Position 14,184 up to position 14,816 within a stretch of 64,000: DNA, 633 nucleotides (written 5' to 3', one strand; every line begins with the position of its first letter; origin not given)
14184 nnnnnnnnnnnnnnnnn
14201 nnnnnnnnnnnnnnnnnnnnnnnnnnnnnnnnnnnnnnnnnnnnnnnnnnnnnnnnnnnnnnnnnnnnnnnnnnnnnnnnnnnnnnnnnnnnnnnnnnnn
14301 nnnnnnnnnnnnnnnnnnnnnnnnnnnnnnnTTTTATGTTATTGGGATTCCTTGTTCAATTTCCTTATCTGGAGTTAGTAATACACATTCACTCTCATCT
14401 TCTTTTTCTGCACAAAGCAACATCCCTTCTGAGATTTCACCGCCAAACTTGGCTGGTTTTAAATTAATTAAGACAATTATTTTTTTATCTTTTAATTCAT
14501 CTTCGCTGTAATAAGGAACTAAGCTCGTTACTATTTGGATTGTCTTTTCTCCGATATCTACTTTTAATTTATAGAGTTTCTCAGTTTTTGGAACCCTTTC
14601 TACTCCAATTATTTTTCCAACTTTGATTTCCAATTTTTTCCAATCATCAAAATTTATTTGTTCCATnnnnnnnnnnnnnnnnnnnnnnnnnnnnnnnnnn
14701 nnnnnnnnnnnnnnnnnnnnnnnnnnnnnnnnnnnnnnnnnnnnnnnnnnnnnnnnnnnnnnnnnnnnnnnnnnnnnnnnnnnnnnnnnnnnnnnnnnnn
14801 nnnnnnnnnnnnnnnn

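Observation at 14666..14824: An intron-containing tRNA-Leu(GAG) wedged between rpoD and a tRNA-binding-domain gene inside the ribosomal/RNAP operon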

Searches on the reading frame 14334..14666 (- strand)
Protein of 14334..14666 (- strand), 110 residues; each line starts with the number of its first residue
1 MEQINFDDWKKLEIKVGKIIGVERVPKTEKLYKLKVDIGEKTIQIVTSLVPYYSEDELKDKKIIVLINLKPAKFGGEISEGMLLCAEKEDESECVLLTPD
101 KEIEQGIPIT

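Call 8: search_protein_families(library=pfam, proteins=[window:14334-14666:-])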
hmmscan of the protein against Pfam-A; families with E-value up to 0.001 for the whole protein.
window:14334-14666:- (110 aa): 1 family
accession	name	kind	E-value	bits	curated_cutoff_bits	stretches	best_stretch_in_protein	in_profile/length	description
PF01588.26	tRNA_bind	-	3.5e-30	104.4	27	1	14-107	1-95/96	Putative tRNA binding domain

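Call 10: find_homologous_proteins(query=window:14334-14666:-)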
Query window:14334-14666:- (110 aa): 227 proteins with E <= 0.001 among 236 candidates; the best 120 are listed.
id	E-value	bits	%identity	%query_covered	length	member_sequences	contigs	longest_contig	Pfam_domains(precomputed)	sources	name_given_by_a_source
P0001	4.0e-63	228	100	100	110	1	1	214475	PF01588.27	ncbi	-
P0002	1.5e-52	194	86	100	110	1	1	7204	PF01588.27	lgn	-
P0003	6.1e-49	182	81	100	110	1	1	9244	PF01588.27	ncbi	-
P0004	6.7e-49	182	81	100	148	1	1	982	PF01588.27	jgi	jgi:tRNA-binding protein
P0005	1.8e-48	181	80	100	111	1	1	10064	PF01588.27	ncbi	-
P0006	2.5e-48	180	80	100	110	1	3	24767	PF01588.27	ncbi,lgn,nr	ncbi:methionine--tRNA ligase subunit beta [Candidatus Woesearchaeota archaeon]|nr:methionine--tRNA l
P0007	5.0e-48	179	77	100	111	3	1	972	PF01588.27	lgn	-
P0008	5.8e-48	179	72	100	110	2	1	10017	PF01588.27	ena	-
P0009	6.4e-48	179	76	100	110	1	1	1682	PF01588.27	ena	-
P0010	6.4e-48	179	79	100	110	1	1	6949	PF01588.27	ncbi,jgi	-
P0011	7.5e-48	179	77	100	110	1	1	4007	PF01588.27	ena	-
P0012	2.0e-47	177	77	100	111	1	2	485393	PF01588.27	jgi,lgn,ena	-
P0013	6.7e-47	176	78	100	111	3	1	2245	PF01588.27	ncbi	-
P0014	7.7e-47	176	74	100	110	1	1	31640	PF01588.27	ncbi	-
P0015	8.2e-47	175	77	100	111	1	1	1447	PF01588.27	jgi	-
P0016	8.4e-47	175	75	100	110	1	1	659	PF01588.27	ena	-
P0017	9.1e-47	175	75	100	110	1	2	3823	PF01588.27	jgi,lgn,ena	-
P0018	1.5e-46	175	75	100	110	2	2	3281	PF01588.27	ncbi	-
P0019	1.9e-46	174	75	100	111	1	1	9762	PF01588.27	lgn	-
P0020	7.2e-46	172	75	100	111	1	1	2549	PF01588.27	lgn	-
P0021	9.0e-46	172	77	99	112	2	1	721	PF01588.27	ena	-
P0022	1.2e-45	172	77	100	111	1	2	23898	PF01588.27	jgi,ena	-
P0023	1.3e-45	172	75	99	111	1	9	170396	PF01588.27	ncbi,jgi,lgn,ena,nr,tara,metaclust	ncbi:tRNA-binding protein [Candidatus Woesearchaeota archaeon]|jgi:tRNA-binding protein|nr:tRNA-bind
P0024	1.3e-45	172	76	98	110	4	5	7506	PF01588.27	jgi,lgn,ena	jgi:EMAP domain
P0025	1.9e-45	171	76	97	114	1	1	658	PF01588.27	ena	-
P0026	2.1e-45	171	71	100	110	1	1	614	PF01588.27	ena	-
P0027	2.7e-45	171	75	100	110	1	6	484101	PF01588.27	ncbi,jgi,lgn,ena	-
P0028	3.1e-45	170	75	100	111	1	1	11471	PF01588.27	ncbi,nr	ncbi:MAG: tRNA-binding protein [Candidatus Aerophobetes bacterium]|nr:tRNA-binding protein [Candidat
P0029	3.3e-45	170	76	100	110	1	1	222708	PF01588.27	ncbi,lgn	-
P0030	3.4e-45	170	75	100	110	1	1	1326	PF01588.27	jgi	jgi:tRNA-binding protein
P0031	4.6e-45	170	74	100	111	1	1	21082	PF01588.27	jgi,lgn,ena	-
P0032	4.8e-45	170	75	100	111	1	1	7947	PF01588.27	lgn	-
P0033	6.2e-45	169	86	88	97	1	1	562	PF01588.27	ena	-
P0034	6.5e-45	169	76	99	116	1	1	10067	PF01588.27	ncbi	-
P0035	8.4e-45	169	74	100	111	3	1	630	PF01588.27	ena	-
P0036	9.9e-45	169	75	100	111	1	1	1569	PF01588.27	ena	-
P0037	1.7e-44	168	74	100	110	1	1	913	PF01588.27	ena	-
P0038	1.8e-44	168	76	100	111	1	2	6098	PF01588.27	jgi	-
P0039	1.8e-44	168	74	100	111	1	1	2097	PF01588.27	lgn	-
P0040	2.3e-44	168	71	100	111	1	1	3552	PF01588.27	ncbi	-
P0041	2.5e-44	167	73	100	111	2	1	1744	PF01588.27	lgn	-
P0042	4.4e-44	167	72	100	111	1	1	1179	PF01588.27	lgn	-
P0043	4.8e-44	167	69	100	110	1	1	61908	PF01588.27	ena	-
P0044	8.2e-44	166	71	100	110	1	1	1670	PF01588.27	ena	-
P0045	8.6e-44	166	72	100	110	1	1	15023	PF01588.27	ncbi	-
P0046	9.4e-44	166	76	100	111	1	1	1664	PF01588.27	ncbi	-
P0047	1.1e-43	165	71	100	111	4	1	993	PF01588.27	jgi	-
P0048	1.3e-43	165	73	100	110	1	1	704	PF01588.27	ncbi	-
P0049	1.3e-43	165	72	100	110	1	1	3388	PF01588.27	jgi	jgi:tRNA-binding protein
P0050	1.4e-43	165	70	100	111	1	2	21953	PF01588.27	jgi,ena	-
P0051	1.4e-43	165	72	98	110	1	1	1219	PF01588.27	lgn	-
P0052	1.5e-43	165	69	100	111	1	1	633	PF01588.27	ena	-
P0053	1.5e-43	165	74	100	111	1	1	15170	PF01588.27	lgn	-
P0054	2.2e-43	164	73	100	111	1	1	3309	PF01588.27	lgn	-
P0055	2.7e-43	164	75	100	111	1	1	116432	PF01588.27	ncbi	-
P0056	2.7e-43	164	74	100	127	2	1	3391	PF01588.27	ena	-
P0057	2.9e-43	164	74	100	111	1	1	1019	PF01588.27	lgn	-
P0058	3.3e-43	164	69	98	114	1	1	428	PF01588.27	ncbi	-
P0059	4.6e-43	163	73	100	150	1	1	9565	PF01588.27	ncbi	-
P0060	4.6e-43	163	66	100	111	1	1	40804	PF01588.27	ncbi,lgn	-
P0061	5.0e-43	163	68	100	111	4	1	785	PF01588.27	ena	-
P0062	5.5e-43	163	72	100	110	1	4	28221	PF01588.27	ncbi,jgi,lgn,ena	-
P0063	6.5e-43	163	71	97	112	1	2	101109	PF01588.27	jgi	-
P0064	7.0e-43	163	76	96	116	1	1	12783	PF01588.27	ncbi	-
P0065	8.4e-43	163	72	100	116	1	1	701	PF01588.27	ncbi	-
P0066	8.7e-43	163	66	100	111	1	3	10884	PF01588.27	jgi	-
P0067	9.1e-43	162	65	100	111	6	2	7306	PF01588.27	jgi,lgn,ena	-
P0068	1.1e-42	162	71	100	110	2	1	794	PF01588.27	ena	-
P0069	1.2e-42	162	71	100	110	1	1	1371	PF01588.27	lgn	-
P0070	1.3e-42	162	73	96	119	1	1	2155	PF01588.27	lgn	-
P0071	1.3e-42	162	70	100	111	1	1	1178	PF01588.27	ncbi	-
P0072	1.3e-42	162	68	100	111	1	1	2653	PF01588.27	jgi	-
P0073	1.5e-42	162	76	95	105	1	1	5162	PF01588.27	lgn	-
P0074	1.8e-42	162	71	99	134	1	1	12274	PF01588.27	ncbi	ncbi:MAG: methionine--tRNA ligase subunit beta [Candidatus Aenigmatarchaeota archaeon]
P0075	1.9e-42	161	74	100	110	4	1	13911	PF01588.27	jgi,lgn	jgi:tRNA-binding protein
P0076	2.2e-42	161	72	100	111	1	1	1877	PF01588.27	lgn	-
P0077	2.6e-42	161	73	100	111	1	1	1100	PF01588.27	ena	-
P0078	2.7e-42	161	70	98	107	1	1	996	PF01588.27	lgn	-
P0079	3.1e-42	161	70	100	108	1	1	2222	PF01588.27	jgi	jgi:tRNA-binding protein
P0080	3.2e-42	161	67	100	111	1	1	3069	PF01588.27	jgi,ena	-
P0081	3.8e-42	160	70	100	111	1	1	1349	PF01588.27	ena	-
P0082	4.0e-42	160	65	100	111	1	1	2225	PF01588.27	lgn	-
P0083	4.5e-42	160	72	100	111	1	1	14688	PF01588.27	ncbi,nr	ncbi:MAG: tRNA-binding protein [Candidatus Woesearchaeota archaeon]|nr:tRNA-binding protein [Candida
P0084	5.1e-42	160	71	100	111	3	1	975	PF01588.27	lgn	-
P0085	5.4e-42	160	70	100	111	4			PF01588.27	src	-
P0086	6.9e-42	160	68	100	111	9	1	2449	PF01588.27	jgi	-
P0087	7.3e-42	160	71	100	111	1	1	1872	PF01588.27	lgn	-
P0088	8.7e-42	159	66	100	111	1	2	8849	PF01588.27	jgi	-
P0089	1.3e-41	159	73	97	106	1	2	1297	PF01588.27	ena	-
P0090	1.5e-41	159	70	100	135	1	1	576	PF01588.27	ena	-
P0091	1.6e-41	158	68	100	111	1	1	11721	PF01588.27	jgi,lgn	-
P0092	1.7e-41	158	73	96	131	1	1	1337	PF01588.27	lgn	-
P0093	2.2e-41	158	72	100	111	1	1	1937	PF01588.27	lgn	-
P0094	2.6e-41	158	67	100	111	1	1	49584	PF01588.27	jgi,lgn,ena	-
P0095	2.8e-41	158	68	100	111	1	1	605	PF01588.27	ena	-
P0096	3.7e-41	157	66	100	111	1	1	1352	PF01588.27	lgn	-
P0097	3.7e-41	157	68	100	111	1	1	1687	PF01588.27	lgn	-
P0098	4.1e-41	157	71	100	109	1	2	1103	PF01588.27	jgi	-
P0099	4.7e-41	157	68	100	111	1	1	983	PF01588.27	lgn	-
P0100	5.8e-41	157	71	100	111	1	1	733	PF01588.27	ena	-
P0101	6.2e-41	157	72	100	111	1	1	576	PF01588.27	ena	-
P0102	6.7e-41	156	68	100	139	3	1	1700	PF01588.27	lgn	-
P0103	6.7e-41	156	68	100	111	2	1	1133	PF01588.27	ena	-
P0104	7.4e-41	156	68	100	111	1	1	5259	PF01588.27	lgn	-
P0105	7.7e-41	156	67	100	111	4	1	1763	PF01588.27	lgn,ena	-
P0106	9.3e-41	156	68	100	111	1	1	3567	PF01588.27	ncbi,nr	ncbi:methionine--tRNA ligase subunit beta [Candidatus Woesearchaeota archaeon]|nr:methionine--tRNA l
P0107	9.7e-41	156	69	100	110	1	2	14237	PF01588.27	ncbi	-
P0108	1.1e-40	156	71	100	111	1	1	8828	PF01588.27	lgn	-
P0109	1.1e-40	156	68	100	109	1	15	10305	PF01588.27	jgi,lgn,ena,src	-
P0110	1.2e-40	156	68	100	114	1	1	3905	PF01588.27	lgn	-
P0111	1.5e-40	155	71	100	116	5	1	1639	PF01588.27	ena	-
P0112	1.5e-40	155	70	100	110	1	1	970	PF01588.27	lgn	-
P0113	1.5e-40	155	72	97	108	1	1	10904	PF01588.27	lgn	-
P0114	1.7e-40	155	67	100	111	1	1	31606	PF01588.27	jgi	jgi:tRNA-binding protein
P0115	1.9e-40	155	70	97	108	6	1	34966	PF01588.27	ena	-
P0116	1.9e-40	155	69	100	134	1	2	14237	PF01588.27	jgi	-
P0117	2.0e-40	155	66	100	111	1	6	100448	PF01588.27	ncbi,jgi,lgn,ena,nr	ncbi:MAG TPA: hypothetical protein PKM35_04840 [Holophaga sp.]|nr:hypothetical protein [Holophaga sp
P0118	2.1e-40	155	69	100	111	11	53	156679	PF01588.27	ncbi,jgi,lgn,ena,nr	ncbi:tRNA-binding protein [Candidatus Bipolaricaulota bacterium]|nr:tRNA-binding protein [Candidatus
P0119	2.2e-40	155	67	100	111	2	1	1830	PF01588.27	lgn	-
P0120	2.6e-40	155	65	100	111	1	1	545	PF01588.27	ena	-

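Call 14: find_encoding_contigs(protein=P0001, flank=6000, max_places=3)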
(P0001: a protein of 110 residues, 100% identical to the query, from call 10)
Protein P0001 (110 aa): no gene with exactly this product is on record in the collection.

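Call 15: find_encoding_contigs(protein=P0012, flank=6000, max_places=3)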
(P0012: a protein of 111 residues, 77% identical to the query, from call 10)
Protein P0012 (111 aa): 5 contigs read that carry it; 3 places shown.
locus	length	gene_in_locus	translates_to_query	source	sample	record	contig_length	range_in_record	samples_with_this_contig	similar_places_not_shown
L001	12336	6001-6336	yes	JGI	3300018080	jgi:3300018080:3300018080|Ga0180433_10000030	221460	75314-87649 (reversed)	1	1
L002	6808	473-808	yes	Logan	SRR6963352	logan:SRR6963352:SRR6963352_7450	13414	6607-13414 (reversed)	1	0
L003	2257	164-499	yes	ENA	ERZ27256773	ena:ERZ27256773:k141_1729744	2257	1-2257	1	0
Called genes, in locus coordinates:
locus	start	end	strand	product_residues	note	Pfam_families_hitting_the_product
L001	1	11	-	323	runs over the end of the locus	PF13393:tRNA-synt_His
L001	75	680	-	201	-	PF01634:HisG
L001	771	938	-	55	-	-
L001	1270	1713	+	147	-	-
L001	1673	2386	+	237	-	PF06560:GPI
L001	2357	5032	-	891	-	PF01411:tRNA-synt_2c, PF07973:tRNA_SAD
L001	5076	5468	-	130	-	-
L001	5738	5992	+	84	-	PF03083:MtN3_slv, PF04193:PQ-loop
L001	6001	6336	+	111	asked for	PF01588:tRNA_bind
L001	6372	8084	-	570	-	-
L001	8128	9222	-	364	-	-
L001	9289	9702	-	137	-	-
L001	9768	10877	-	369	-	PF02518:HATPase_c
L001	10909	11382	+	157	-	PF13606:Ank_3 (faint), PF12796:Ank_2, PF13857:Ank_5, PF00023:Ank (weak), PF13637:Ank_4 (weak)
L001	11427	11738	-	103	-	PF00313:CSD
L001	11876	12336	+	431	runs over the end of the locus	PF02788:RuBisCO_large_N, PF00016:RuBisCO_large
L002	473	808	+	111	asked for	PF01588:tRNA_bind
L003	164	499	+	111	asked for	PF01588:tRNA_bind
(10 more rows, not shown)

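Call 16: find_encoding_contigs(protein=P0023, flank=6000, max_places=4)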
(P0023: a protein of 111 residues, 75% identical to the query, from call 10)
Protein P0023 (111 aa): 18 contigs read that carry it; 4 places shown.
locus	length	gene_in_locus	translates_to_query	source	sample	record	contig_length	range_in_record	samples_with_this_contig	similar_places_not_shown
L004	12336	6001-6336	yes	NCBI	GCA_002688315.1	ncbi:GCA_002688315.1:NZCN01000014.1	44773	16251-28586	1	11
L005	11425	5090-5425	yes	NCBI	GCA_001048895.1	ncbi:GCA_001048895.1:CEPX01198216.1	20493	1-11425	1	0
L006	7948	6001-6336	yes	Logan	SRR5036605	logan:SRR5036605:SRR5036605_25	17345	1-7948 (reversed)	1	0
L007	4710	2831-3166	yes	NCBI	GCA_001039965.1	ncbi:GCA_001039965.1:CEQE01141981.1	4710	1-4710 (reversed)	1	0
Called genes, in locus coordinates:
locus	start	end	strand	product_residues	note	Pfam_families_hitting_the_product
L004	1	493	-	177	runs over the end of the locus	-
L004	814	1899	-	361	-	PF01717:Meth_synt_2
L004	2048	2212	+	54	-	PF23477:zf_Tbcl_2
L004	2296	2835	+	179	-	PF06821:Ser_hydrolase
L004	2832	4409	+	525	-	PF00271:Helicase_C, PF20470:HTH_61 (weak), PF14520:HHH_5 (faint), PF21280:Helicase_dom4_arc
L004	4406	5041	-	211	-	-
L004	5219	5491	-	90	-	-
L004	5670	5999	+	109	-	PF13545:HTH_Crp_2 (faint)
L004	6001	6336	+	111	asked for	PF01588:tRNA_bind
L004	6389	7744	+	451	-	PF07992:Pyr_redox_2, PF13738:Pyr_redox_3, PF00070:Pyr_redox, PF02852:Pyr_redox_dim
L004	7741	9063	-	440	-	PF04107:GCS2 (weak)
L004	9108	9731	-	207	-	PF19810:HFX_2341_N, PF01022:HTH_5 (faint)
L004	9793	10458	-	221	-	PF05552:MS_channel_1st_1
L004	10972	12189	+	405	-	PF01751:Toprim (weak), PF13155:Toprim_2 (weak), PF13662:Toprim_4 (weak)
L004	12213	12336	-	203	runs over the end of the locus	PF13623:SurA_N_2 (faint), PF13624:SurA_N_3 (weak)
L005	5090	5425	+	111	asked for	PF01588:tRNA_bind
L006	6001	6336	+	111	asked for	PF01588:tRNA_bind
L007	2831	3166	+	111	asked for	PF01588:tRNA_bind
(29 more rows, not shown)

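Call 17: find_encoding_contigs(protein=P0002, flank=6000, max_places=2)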
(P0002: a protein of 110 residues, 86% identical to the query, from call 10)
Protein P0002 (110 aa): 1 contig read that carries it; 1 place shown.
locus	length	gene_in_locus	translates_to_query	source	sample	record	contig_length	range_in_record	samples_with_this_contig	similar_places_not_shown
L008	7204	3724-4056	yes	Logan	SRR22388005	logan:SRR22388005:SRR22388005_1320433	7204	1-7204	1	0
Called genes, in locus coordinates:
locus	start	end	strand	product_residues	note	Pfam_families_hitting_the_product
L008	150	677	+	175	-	PF00416:Ribosomal_S13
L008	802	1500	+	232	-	PF01479:S4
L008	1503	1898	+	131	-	PF00411:Ribosomal_S11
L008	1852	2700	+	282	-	PF01193:RNA_pol_L, PF01000:RNA_pol_A_bac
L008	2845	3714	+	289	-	PF14528:LAGLIDADG_3 (weak)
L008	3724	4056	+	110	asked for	PF01588:tRNA_bind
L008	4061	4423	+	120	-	PF17135:Ribosomal_L18, PF00828:Ribosomal_L27A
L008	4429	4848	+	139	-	PF00572:Ribosomal_L13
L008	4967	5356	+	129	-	PF00380:Ribosomal_S9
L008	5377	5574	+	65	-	PF01194:RNA_pol_N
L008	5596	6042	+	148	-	PF08069:Ribosomal_S13_N, PF00312:Ribosomal_S15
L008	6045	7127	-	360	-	PF00348:polyprenyl_synt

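Call 18: find_encoding_contigs(protein=P0003, flank=6000, max_places=2)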
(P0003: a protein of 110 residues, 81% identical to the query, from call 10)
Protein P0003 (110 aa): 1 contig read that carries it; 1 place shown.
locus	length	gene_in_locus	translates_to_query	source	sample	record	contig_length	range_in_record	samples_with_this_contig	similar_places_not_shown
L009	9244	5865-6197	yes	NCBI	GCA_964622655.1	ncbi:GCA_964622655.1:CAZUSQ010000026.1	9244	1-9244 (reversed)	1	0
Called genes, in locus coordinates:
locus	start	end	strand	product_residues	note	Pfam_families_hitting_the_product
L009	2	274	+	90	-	?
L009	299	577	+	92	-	-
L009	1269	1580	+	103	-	PF01849:NAC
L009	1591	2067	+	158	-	-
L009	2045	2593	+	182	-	-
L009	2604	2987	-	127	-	PF01641:SelR, PF24046:At4g08330 (faint)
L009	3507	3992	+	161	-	PF00416:Ribosomal_S13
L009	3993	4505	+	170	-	PF01479:S4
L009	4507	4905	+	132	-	PF00411:Ribosomal_S11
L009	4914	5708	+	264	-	PF01193:RNA_pol_L, PF01000:RNA_pol_A_bac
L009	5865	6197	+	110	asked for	PF01588:tRNA_bind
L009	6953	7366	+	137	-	PF00572:Ribosomal_L13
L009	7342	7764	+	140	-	PF00380:Ribosomal_S9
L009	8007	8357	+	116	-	-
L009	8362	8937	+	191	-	PF04252:SFM1-like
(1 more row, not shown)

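Call 19: find_encoding_contigs(protein=P0006, flank=6000, max_places=3)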
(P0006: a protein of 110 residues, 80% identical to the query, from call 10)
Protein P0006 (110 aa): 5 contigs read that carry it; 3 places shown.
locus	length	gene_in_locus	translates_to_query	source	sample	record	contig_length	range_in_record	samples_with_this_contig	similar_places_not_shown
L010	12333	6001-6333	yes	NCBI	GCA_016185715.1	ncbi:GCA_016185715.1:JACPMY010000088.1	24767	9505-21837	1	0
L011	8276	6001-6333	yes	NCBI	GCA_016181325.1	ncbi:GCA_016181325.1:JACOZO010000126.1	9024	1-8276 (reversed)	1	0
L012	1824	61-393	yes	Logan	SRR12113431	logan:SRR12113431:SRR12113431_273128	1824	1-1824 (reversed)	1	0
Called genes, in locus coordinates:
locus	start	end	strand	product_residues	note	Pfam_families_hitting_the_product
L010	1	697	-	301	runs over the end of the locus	PF01063:Aminotran_4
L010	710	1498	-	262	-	PF01513:NAD_kinase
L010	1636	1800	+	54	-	PF04014:MazE_antitoxin (weak)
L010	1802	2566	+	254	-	PF01170:UPF0020 (faint), PF01555:N6_N4_Mtase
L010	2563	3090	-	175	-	-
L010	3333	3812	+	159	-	PF00416:Ribosomal_S13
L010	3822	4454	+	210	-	PF01479:S4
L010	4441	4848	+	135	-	PF00411:Ribosomal_S11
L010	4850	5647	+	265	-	PF01193:RNA_pol_L, PF01000:RNA_pol_A_bac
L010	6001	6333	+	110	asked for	PF01588:tRNA_bind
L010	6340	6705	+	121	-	PF17135:Ribosomal_L18, PF00828:Ribosomal_L27A (weak)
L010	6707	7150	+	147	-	PF00572:Ribosomal_L13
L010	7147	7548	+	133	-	PF00380:Ribosomal_S9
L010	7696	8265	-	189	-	-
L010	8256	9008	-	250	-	PF24434:DUF7557 (weak)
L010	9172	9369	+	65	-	-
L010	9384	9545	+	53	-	-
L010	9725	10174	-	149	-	PF01467:CTP_transf_like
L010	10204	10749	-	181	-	PF13419:HAD_2 (faint), PF00702:Hydrolase (weak), PF13242:Hydrolase_like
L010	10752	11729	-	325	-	PF00294:PfkB, PF08543:Phos_pyr_kin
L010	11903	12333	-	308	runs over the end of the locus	-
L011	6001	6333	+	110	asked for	PF01588:tRNA_bind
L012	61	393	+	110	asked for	PF01588:tRNA_bind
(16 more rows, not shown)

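Call 20: find_encoding_contigs(protein=P0005, flank=6000, max_places=2)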
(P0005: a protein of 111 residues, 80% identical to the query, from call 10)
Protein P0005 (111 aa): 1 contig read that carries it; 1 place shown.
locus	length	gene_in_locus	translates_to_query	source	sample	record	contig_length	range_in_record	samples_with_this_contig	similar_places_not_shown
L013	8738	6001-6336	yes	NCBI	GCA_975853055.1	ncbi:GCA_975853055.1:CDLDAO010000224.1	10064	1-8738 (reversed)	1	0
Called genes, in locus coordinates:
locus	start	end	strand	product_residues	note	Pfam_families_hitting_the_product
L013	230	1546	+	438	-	PF02225:PA (weak), PF04389:Peptidase_M28, PF01546:Peptidase_M20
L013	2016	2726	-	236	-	PF01411:tRNA-synt_2c, PF07973:tRNA_SAD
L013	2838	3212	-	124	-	PF00085:Thioredoxin, PF13098:Thioredoxin_2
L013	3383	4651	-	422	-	PF05343:Peptidase_M42, PF01546:Peptidase_M20 (weak)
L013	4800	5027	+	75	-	PF01037:AsnC_trans_reg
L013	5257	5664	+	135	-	PF13577:SnoaL_4 (weak), PF14534:DUF4440, PF12680:SnoaL_2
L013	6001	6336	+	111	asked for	PF01588:tRNA_bind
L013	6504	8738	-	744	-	?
